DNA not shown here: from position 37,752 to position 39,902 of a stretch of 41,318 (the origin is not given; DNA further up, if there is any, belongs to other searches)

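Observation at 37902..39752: Second fibre with 19-20-aa Asn/Thr/Ala repeats and near-identical 40-bp DNA repeats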

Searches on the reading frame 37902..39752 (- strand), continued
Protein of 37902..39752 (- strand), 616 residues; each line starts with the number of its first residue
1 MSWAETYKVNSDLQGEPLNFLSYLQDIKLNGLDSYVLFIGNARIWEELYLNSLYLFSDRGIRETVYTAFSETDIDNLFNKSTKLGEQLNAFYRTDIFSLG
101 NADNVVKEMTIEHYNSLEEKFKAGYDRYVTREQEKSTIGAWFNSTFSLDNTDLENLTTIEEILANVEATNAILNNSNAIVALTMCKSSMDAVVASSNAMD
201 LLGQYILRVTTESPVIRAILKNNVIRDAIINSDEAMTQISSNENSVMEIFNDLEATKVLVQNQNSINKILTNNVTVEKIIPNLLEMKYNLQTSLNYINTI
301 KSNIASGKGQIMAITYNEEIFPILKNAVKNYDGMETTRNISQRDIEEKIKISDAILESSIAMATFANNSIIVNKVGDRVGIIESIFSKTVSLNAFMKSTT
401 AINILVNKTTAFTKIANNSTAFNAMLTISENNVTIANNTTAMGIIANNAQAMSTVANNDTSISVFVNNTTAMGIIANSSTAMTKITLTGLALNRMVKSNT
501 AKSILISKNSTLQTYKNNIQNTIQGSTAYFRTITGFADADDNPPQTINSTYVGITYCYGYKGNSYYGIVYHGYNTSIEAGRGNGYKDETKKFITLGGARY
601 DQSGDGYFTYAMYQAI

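Call 45: search_protein_families(library=pfam, proteins=[P0191, P0165, P0160, P0196, P0129, P0170, P0177, P0198, P0050], max_evalue=0.01)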
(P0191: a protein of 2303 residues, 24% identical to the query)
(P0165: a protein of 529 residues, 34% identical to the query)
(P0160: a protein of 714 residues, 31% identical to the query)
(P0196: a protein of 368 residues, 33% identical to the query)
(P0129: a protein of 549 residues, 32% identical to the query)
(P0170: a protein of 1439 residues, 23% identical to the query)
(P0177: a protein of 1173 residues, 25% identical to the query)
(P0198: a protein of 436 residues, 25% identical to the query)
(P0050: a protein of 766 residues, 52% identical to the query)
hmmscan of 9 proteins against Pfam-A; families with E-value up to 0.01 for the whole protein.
P0191 (2303 aa): 0 families

P0165 (529 aa): 1 family
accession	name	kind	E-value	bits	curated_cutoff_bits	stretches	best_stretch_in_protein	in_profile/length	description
PF03406.18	Phage_fiber_2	-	5e-14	52.1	22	1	47-87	1-41/42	Phage tail fibre repeat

P0160 (714 aa): 1 family
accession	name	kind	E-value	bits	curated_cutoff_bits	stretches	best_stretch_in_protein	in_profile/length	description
PF19789.6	DUF6273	-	2.6e-22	79.9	23.5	1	566-714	2-170/172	Domain of unknown function (DUF6273)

P0196 (368 aa): 0 families

P0129 (549 aa): 0 families

P0170 (1439 aa): 3 families
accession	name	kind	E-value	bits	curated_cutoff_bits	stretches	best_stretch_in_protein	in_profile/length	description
PF18454.7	Mtd_N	-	9e-07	29.2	26.3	1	6-44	2-37/37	Major tropism determinant N-terminal domain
PF12002.13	MgsA_C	-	0.00085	19.7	27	1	1272-1387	38-155/167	MgsA AAA+ ATPase C terminal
PF09458.16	H_lectin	-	0.0037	17.8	24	0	119-159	20-67/67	H-type lectin domain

P0177 (1173 aa): 1 family
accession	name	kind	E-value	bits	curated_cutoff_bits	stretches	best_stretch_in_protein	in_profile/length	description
PF23195.1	UBQLN1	-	1.6e-06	28.2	27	0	213-265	5-56/70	Ubiquilin-1-like domain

P0198 (436 aa): 0 families

P0050 (766 aa): 0 families

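Call 46: search_protein_families(library=ncbifam, proteins=[window:37905-39752:-, P0050, P0191, P0165], max_evalue=0.01)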
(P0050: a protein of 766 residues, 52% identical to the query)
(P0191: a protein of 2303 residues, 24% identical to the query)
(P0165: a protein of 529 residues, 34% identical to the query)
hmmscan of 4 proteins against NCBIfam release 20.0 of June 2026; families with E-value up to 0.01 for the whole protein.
window:37905-39752:- (616 aa): 0 families

P0050 (766 aa): 0 families

P0191 (2303 aa): 0 families

P0165 (529 aa): 0 families

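Call 47: list_cluster_members(proteins=[P0001, P0003, P0071, P0088])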
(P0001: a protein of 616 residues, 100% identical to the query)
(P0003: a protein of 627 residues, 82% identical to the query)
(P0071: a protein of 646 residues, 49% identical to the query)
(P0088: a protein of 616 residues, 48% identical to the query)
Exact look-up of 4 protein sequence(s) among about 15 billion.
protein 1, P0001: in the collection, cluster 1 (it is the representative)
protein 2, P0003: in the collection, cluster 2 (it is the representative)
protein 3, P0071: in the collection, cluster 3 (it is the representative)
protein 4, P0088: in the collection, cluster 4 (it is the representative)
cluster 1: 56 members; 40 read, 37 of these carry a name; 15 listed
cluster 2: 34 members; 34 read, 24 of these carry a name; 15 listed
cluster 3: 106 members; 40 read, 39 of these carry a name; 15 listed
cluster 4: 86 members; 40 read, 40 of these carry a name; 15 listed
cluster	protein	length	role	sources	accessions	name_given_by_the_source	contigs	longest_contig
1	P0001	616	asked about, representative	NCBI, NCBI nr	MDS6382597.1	phage tail protein [Clostridioides difficile]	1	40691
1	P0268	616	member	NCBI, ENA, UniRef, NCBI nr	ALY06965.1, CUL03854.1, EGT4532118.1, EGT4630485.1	phage tail protein [Clostridioides difficile] | Uncharacterized protein n=3 Tax=root TaxID=1 RepID=A0A1J1J928_9CAUD | hypothetical protein [Clostridioides difficile]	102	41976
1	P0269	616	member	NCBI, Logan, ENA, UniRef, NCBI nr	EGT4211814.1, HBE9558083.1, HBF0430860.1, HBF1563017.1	phage tail protein [Clostridioides difficile] | phage tail protein n=2 Tax=Clostridioides difficile TaxID=1496 RepID=UPI000BB1CC65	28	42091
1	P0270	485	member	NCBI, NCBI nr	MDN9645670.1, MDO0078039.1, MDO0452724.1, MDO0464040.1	phage tail protein, partial [Clostridioides difficile] | phage tail protein [Clostridioides difficile]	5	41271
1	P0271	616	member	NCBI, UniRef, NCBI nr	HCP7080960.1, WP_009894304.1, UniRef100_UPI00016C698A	hypothetical protein [Clostridioides difficile] | hypothetical protein n=1 Tax=Clostridioides difficile TaxID=1496 RepID=UPI00016C698A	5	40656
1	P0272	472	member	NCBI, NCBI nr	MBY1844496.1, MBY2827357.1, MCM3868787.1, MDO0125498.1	phage tail protein, partial [Clostridioides difficile] | phage tail protein [Clostridioides difficile]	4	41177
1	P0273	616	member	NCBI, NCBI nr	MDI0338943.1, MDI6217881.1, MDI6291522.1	phage tail protein [Clostridioides difficile]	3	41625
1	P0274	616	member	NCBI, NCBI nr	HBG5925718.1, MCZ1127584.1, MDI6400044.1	phage tail protein [Clostridioides difficile]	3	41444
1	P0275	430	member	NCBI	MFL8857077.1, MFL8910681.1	phage tail protein, partial [Clostridioides difficile]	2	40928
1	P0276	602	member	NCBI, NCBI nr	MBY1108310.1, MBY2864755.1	phage tail protein, partial [Clostridioides difficile] | phage tail protein [Clostridioides difficile]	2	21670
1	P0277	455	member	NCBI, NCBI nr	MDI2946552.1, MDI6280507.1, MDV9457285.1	phage tail protein, partial [Clostridioides difficile] | phage tail protein [Clostridioides difficile]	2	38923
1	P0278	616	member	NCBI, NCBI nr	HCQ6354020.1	TPA: phage tail protein [Clostridioides difficile] | phage tail protein [Clostridioides difficile]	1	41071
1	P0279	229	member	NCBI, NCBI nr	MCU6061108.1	phage tail protein, partial [Clostridioides difficile] | phage tail protein [Clostridioides difficile]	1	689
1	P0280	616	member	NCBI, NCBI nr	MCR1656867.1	phage tail protein [Clostridioides difficile]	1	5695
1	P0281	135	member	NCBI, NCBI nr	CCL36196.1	hypothetical protein BN175_2920001 [Clostridioides difficile T23]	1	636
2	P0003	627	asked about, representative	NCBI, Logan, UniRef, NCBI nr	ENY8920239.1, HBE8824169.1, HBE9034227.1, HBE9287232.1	TPA: phage tail protein [Clostridioides difficile] | phage tail protein n=1 Tax=Clostridioides difficile TaxID=1496 RepID=UPI00097FF9D6 | phage tail protein [Clostridioides difficile]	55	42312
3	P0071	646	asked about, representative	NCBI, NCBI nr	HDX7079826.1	TPA: phage tail protein [Clostridioides difficile] | phage tail protein [Clostridioides difficile]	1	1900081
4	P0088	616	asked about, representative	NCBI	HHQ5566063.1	TPA: phage tail protein [Clostridioides difficile]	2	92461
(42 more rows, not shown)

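Call 62: fold_search(model_id=the predicted structure, library=viral)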
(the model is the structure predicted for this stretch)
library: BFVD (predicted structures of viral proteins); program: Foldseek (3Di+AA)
matches with E <= 10: 355; with E <= 0.001: 5
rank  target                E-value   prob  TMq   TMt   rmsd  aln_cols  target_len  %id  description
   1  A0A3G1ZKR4            1.1e-08  1.00  0.28  0.24  14.3       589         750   13  Repeat-containing capsid protein [Halobacterium phage phiH]
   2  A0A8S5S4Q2            2.3e-08  1.00  0.25  0.36  18.9       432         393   16  Tail fiber protein [Podoviridae sp. ctYKD14]
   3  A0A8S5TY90            1.9e-06  1.00  0.14  0.23  14.6       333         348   17  Tail fiber protein [Myoviridae sp. ctPkm1]
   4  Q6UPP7                1.2e-04  1.00  0.18  0.29  16.3       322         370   13  Capsid protein [Natrialba phage PhiCh1]
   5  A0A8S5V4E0            4.4e-04  0.98  0.18  0.14  48.2       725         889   12  BppU domain protein [Myoviridae sp. ct8iP21]
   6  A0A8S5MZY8            1.4e-03  1.00  0.15  0.28  15.8       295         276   15  Tail fiber protein [Myoviridae sp. ctGRa7]
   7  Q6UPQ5                6.3e-03  0.57  0.12  0.13  44.5       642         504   13  ORF34-5 [Natrialba phage PhiCh1]
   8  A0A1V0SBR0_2          8.3e-03  0.90  0.16  0.13  24.3       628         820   10  Ankyrin and ring finger domain protein [Catovirus CTV1]
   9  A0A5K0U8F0            3.5e-02  0.84  0.20  0.18  17.4       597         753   11  Uncharacterized protein [Yasminevirus sp. GU-2018]
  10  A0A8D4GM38            5.7e-02  0.96  0.21  0.20  17.8       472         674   12  (no name in the UniProt tables at hand)
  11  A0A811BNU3            5.7e-02  0.44  0.15  0.15  17.2       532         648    8  F-box domain containing protein [Pandoravirus japonicus]
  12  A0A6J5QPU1            8.9e-02  0.77  0.17  0.17  11.7       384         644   10  Uncharacterized protein [uncultured Caudovirales phage]
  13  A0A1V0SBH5            1.5e-01  0.41  0.19  0.17  15.6       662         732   10  U-box domain protein [Catovirus CTV1]
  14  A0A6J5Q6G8            2.1e-01  0.51  0.16  0.12  13.4       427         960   12  TerB_like domain containing protein [uncultured Caudovirales phage]
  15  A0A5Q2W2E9            2.4e-01  0.82  0.09  0.36   7.8        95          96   15  (no name in the UniProt tables at hand)
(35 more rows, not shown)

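Call 63: predict_structure(alignment_id=A3)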
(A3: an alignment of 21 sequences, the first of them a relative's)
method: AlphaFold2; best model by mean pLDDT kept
length: 766 residues; sequences in the alignment: 21
mean_pLDDT: 65.9   pTM: 0.55
mean pLDDT of the five models: 65.9, 64.6, 63.5, 62.4, 56.9
residues with pLDDT >= 90: 205; 70-90: 156; 50-70: 133; < 50: 272
segments of 3 or more residues with pLDDT < 50: 1-140, 161-163, 172-194, 292-328, 330-340, 373-404, 672-689
pLDDT, mean of each block of 10 residues (from residue 1): 29 30 32 30 32 31 32 39 37 30 29 40 34 44 48 55 51 46 39 50 54 63 71 80 81 87 88 80 64 45 44 42 46 46 69 71 65 44 29 32 57 74 73 78 92 93 94 98 97 98 98 98 98 98 98 98 98 98 97 95 95 96 94 90 91 91 72 44 42 71 65 77 73 67 76 65 80
secondary structure, 60 per line:
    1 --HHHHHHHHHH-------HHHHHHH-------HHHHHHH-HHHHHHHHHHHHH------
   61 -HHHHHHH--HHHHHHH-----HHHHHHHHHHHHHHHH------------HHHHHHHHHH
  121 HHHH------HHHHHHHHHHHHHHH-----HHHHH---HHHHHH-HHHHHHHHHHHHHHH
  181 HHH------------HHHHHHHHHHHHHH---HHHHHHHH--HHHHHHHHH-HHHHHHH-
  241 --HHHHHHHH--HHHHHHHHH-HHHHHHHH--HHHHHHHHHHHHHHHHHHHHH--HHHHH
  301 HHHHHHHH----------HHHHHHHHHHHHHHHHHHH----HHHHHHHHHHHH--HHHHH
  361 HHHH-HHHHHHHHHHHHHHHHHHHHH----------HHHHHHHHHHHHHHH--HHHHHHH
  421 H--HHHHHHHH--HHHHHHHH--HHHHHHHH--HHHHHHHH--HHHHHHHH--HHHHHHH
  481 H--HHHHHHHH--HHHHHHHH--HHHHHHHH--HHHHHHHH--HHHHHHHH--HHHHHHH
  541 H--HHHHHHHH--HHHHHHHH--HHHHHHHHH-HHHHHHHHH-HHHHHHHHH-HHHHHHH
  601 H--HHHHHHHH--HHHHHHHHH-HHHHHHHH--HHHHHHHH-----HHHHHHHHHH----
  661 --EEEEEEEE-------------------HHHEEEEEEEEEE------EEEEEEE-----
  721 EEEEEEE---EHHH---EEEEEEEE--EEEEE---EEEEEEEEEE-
elements in order (helices of 4 or more, strands of 3 or more residues): H3-12 H20-26 H34-40 H42-54 H62-68 H71-77 H83-98 H111-124 H131-145 H151-155 H159-164 H166-183 H196-209 H213-220 H223-231 H233-239 H243-250 H253-261 H263-270 H273-293 H296-308 H319-337 H342-353 H356-364 H366-386 H397-411 H414-421 H424-431 H434-441 H444-451 H454-461 H464-471 H474-481 H484-491 H494-501 H504-511 H514-521 H524-531 H534-541 H544-551 H554-561 H564-572 H574-582 H584-592 H594-601 H604-611 H614-622 H624-631 H634-641 H647-656 E663-670 E693-702 E709-715 E721-727 E738-745 E748-752 E756-765
